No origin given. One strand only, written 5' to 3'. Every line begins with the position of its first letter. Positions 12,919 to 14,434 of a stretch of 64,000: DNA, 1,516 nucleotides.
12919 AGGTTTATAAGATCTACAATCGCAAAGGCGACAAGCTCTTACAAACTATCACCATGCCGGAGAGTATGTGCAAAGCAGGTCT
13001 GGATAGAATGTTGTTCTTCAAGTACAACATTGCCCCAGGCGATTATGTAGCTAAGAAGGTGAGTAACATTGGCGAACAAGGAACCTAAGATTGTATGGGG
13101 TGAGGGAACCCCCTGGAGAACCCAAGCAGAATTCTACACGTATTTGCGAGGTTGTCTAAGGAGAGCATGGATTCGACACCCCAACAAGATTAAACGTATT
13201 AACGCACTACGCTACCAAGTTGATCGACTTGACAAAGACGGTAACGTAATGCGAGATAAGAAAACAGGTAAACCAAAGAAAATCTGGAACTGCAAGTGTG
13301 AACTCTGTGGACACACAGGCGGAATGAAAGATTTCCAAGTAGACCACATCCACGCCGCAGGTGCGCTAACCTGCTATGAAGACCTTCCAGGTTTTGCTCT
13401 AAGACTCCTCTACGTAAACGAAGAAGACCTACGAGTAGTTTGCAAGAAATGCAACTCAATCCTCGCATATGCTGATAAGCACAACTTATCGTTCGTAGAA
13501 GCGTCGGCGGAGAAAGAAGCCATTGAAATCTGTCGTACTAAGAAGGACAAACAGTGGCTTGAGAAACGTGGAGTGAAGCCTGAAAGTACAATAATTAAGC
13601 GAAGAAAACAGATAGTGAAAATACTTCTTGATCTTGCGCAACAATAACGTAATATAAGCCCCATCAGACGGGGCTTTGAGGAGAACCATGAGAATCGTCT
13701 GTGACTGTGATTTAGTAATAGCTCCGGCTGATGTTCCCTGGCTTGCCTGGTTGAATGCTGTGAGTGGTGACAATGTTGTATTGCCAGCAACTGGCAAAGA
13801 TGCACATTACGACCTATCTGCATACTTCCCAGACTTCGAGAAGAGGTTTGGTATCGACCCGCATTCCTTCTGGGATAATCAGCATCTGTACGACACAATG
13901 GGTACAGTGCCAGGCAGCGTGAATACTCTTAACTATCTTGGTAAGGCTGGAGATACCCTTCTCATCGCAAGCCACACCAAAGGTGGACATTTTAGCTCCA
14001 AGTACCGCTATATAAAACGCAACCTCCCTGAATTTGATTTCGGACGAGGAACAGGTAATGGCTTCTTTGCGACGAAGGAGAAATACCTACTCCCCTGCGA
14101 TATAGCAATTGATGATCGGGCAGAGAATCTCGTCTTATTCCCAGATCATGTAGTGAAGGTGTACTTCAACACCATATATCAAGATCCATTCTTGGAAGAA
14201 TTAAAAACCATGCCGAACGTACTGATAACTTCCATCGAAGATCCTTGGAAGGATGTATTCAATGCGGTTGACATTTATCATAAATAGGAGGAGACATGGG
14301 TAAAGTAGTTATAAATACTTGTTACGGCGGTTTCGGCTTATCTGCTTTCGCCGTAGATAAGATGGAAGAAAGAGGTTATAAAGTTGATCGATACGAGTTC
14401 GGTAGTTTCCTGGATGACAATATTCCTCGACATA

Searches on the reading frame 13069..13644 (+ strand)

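Call 15: search_protein_families(library=pfam, proteins=[window:13069-13644:+], max_evalue=0.01)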
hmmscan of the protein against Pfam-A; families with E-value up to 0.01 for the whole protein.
window:13069-13644:+ (192 aa): 1 family
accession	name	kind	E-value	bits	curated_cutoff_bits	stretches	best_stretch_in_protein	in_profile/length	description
PF02945.21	Endonuclease_7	-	0.00092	19.5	23.6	1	74-135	23-66/82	Recombination endonuclease VII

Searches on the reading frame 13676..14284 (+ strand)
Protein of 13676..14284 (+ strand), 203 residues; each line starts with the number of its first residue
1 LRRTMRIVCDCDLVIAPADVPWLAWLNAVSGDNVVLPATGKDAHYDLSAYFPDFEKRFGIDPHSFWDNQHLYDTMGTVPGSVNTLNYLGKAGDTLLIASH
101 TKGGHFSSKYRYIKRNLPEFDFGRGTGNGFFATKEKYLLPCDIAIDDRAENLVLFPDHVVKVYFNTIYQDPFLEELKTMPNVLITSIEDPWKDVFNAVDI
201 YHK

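Call 15: search_protein_families(library=pfam, proteins=[window:13676-14284:+], max_evalue=0.01)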
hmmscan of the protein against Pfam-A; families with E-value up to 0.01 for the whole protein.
window:13676-14284:+ (203 aa): 1 family
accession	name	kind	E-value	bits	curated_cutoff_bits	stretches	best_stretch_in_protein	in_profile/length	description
PF06941.18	NT5C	-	1.3e-05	25.6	24.8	1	45-158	39-146/180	5' nucleotidase, deoxy (Pyrimidine), cytosolic type C protein (NT5C)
